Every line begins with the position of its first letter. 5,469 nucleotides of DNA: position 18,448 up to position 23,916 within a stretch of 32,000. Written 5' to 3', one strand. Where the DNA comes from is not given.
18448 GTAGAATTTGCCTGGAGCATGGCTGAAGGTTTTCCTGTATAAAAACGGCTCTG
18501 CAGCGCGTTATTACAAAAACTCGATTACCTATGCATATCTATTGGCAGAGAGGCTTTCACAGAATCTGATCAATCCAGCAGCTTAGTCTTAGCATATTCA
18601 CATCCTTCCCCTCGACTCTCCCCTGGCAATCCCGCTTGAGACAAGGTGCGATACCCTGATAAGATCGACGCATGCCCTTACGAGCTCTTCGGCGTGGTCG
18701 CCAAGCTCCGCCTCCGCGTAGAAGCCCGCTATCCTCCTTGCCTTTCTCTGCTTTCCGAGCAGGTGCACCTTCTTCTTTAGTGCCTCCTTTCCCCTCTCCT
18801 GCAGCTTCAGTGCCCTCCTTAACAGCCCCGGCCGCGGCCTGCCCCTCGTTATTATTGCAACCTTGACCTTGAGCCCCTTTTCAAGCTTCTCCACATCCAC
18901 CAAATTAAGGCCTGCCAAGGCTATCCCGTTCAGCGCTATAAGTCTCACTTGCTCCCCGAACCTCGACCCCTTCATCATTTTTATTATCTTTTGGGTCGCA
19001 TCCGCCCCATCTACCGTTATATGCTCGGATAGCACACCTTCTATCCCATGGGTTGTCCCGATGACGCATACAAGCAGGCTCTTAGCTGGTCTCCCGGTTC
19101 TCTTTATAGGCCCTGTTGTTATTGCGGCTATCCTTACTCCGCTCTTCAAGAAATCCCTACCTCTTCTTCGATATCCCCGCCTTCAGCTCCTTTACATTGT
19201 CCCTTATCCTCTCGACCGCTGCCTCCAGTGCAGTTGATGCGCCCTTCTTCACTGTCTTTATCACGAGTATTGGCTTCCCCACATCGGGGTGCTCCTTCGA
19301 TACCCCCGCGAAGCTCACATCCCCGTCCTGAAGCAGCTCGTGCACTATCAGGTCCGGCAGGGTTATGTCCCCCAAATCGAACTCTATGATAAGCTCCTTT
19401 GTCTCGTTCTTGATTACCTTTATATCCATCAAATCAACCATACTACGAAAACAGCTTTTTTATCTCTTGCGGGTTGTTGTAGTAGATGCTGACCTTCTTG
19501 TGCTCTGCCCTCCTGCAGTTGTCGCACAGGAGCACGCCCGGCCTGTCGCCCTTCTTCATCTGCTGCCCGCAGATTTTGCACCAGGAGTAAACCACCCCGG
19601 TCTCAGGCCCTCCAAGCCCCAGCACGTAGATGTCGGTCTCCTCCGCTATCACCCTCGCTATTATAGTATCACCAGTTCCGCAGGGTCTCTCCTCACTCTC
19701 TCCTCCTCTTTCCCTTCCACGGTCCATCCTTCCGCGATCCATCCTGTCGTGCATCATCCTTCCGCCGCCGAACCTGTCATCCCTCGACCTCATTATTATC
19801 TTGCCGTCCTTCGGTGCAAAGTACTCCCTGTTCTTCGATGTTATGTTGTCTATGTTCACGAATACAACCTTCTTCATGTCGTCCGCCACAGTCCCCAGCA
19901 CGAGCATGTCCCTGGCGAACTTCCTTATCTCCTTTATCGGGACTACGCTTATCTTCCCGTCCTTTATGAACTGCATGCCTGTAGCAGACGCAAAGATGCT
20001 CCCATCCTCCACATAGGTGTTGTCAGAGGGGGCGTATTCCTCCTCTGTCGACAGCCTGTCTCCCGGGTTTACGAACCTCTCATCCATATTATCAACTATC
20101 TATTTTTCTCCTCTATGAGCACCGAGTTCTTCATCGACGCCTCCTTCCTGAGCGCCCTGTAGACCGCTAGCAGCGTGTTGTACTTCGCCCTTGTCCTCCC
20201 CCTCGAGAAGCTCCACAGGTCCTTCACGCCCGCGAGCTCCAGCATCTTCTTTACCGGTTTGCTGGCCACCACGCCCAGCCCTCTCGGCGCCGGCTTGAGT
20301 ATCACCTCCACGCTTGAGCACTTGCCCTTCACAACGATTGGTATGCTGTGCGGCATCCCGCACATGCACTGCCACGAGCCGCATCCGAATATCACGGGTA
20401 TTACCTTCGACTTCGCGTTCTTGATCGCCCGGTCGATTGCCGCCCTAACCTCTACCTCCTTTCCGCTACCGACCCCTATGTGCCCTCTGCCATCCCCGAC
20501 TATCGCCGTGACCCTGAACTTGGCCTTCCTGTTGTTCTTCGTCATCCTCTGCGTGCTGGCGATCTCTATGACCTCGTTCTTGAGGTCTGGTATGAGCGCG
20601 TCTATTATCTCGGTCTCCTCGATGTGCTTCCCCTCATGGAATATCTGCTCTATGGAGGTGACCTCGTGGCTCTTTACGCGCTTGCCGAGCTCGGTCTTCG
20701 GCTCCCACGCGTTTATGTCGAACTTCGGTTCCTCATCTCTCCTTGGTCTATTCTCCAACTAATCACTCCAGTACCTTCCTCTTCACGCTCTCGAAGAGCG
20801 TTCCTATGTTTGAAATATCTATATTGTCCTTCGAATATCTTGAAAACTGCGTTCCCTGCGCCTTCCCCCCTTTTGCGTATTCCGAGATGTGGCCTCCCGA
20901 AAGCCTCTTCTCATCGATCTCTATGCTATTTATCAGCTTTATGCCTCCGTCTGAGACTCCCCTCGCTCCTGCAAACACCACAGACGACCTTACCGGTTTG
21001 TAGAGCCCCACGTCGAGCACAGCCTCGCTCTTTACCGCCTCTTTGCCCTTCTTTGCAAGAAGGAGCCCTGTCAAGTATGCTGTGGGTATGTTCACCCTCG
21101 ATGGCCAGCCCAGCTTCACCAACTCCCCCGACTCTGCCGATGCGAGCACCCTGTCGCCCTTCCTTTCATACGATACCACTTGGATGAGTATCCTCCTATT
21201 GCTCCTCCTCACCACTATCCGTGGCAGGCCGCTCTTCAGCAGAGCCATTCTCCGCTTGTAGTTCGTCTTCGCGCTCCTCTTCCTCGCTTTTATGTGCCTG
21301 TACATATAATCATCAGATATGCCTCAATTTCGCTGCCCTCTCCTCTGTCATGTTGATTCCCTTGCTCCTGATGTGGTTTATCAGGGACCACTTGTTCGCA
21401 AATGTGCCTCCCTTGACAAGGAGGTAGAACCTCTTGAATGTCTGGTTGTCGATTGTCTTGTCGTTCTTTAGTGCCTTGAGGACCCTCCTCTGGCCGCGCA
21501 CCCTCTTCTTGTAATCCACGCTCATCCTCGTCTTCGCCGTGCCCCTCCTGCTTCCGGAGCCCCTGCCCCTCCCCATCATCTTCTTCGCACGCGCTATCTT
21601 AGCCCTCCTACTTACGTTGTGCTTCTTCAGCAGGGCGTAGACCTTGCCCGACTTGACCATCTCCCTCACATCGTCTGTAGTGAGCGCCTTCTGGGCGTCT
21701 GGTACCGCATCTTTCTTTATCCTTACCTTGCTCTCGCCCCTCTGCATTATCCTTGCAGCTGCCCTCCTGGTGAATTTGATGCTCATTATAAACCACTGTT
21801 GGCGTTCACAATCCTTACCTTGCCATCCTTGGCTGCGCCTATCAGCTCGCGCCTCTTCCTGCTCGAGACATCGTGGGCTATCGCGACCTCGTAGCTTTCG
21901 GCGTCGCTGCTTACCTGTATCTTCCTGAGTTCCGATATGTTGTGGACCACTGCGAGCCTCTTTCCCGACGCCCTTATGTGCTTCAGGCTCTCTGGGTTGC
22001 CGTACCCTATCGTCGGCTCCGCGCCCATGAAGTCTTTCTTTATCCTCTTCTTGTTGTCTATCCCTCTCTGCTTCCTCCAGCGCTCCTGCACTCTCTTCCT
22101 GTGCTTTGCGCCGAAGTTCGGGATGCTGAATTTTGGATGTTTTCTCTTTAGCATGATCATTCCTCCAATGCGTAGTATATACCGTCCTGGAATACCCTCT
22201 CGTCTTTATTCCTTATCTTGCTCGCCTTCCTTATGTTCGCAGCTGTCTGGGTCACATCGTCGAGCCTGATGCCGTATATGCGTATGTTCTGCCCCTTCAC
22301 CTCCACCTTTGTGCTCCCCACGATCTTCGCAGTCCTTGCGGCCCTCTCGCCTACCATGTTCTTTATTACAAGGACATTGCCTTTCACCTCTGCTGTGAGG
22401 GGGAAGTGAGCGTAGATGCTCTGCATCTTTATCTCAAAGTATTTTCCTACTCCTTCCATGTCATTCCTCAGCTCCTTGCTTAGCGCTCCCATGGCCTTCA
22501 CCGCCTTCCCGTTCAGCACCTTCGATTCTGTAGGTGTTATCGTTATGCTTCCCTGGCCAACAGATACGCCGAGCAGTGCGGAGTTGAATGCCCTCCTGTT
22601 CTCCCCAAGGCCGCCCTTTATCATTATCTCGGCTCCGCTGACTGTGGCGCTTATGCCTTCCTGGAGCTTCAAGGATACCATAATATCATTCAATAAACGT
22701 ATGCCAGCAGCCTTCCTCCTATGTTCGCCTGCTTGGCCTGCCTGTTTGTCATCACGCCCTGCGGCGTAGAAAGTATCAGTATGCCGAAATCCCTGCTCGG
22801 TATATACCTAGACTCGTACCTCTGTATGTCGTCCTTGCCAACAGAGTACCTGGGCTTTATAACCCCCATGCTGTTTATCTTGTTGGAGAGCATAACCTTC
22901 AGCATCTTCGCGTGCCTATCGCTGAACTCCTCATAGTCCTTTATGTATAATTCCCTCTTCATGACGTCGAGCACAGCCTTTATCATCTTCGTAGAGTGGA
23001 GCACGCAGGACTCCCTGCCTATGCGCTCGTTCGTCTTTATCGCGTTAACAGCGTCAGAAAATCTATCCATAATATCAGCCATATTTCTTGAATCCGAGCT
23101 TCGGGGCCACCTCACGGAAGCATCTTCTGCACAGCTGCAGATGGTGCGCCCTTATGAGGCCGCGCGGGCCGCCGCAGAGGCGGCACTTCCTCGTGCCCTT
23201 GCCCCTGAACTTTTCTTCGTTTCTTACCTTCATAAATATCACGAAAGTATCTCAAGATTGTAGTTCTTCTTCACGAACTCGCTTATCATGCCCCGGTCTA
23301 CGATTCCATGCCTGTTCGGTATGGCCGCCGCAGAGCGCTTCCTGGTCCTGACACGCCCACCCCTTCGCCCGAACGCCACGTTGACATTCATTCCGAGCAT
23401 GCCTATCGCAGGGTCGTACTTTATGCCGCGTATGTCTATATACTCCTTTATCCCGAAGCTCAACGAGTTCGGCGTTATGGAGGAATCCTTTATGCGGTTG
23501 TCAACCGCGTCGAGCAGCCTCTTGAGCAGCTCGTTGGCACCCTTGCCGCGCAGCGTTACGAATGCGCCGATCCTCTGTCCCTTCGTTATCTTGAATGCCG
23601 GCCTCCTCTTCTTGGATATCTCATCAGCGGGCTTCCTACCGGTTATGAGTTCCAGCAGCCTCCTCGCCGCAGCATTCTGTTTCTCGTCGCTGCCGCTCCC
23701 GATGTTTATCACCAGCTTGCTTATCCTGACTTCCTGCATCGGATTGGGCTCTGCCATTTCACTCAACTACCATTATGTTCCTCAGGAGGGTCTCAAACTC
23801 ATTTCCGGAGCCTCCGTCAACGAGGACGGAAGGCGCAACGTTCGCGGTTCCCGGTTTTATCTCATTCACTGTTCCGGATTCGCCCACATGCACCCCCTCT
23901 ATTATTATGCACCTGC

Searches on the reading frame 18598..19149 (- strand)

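Call 10: search_protein_families(library=pfam, proteins=[window:18598-19149:-])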
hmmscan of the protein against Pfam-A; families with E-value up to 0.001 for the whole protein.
window:18598-19149:- (183 aa): 1 family
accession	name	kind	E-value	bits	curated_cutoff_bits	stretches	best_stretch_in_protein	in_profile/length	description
PF01949.23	Endo_dU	-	1.3e-25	90.3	32.7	1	4-171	2-178/182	Endonuclease dU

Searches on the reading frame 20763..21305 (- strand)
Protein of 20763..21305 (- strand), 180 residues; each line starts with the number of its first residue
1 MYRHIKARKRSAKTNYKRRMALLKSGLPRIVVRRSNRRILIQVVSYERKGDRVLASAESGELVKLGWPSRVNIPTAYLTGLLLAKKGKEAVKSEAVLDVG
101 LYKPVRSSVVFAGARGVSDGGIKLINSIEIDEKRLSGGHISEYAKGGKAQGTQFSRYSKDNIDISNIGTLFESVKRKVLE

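Call 10: search_protein_families(library=pfam, proteins=[window:20763-21305:-])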
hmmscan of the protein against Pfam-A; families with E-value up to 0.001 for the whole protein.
window:20763-21305:- (180 aa): 2 families
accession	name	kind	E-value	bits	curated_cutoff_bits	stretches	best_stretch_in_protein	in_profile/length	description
PF17144.9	Ribosomal_L5e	-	2e-19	70.7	27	1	6-91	7-100/163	Ribosomal large subunit proteins 60S L5, and 50S L18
PF00861.27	Ribosomal_L18p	-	3.2e-05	24.7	27.8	1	18-103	16-97/116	Ribosomal L18 of archaea, bacteria, mitoch. and chloroplast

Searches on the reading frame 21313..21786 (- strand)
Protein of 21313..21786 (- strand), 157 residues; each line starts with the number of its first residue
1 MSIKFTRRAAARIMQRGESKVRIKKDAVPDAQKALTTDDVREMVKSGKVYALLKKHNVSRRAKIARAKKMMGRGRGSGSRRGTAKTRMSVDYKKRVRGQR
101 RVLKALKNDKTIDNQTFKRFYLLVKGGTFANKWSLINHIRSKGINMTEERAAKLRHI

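Call 15: search_protein_families(library=pfam, proteins=[window:21313-21786:-])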
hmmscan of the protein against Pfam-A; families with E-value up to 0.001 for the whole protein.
window:21313-21786:- (157 aa): 2 families
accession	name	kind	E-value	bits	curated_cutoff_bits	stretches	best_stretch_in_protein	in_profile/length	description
PF25476.1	Ribosomal_L19e_C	-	6.8e-19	68.3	25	1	58-142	4-90/91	Ribosomal protein L19e, C-terminal domain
PF01280.26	Ribosomal_L19e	-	5.8e-09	36.2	25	1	4-51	3-50/53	Ribosomal protein L19e, N-terminal domain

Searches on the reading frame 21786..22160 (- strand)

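Call 15: search_protein_families(library=pfam, proteins=[window:21786-22160:-])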
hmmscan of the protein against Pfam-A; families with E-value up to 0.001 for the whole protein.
window:21786-22160:- (124 aa): 1 family
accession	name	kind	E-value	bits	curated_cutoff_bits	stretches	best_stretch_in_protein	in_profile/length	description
PF01655.23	Ribosomal_L32e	-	3.5e-23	82.4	25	1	18-119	9-108/108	Ribosomal protein L32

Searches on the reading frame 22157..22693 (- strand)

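Call 15: search_protein_families(library=pfam, proteins=[window:22157-22693:-])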
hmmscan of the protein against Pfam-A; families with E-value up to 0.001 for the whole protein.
window:22157-22693:- (178 aa): 1 family
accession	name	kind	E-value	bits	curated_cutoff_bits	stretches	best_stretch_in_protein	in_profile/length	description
PF00347.28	Ribosomal_L6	-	1.5e-12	48.5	27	1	101-171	5-80/80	Ribosomal protein L6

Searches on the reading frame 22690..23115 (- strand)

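Call 15: search_protein_families(library=pfam, proteins=[window:22690-23115:-])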
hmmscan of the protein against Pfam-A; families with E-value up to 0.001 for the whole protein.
window:22690-23115:- (141 aa): 1 family
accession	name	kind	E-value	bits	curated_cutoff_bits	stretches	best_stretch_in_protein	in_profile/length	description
PF00410.24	Ribosomal_S8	-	6.4e-24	84.8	24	1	17-141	1-126/126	Ribosomal protein S8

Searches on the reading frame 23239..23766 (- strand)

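Call 15: search_protein_families(library=pfam, proteins=[window:23239-23766:-])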
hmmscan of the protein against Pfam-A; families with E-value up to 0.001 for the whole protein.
window:23239-23766:- (175 aa): 2 families
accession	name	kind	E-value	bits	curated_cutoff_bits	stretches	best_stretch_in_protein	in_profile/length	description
PF00673.26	Ribosomal_L5_C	-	4.8e-14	52.7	27.8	1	66-139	2-79/94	ribosomal L5P family C-terminus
PF00281.24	Ribosomal_L5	-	1e-11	45.3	34.9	1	8-60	1-56/57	Ribosomal protein L5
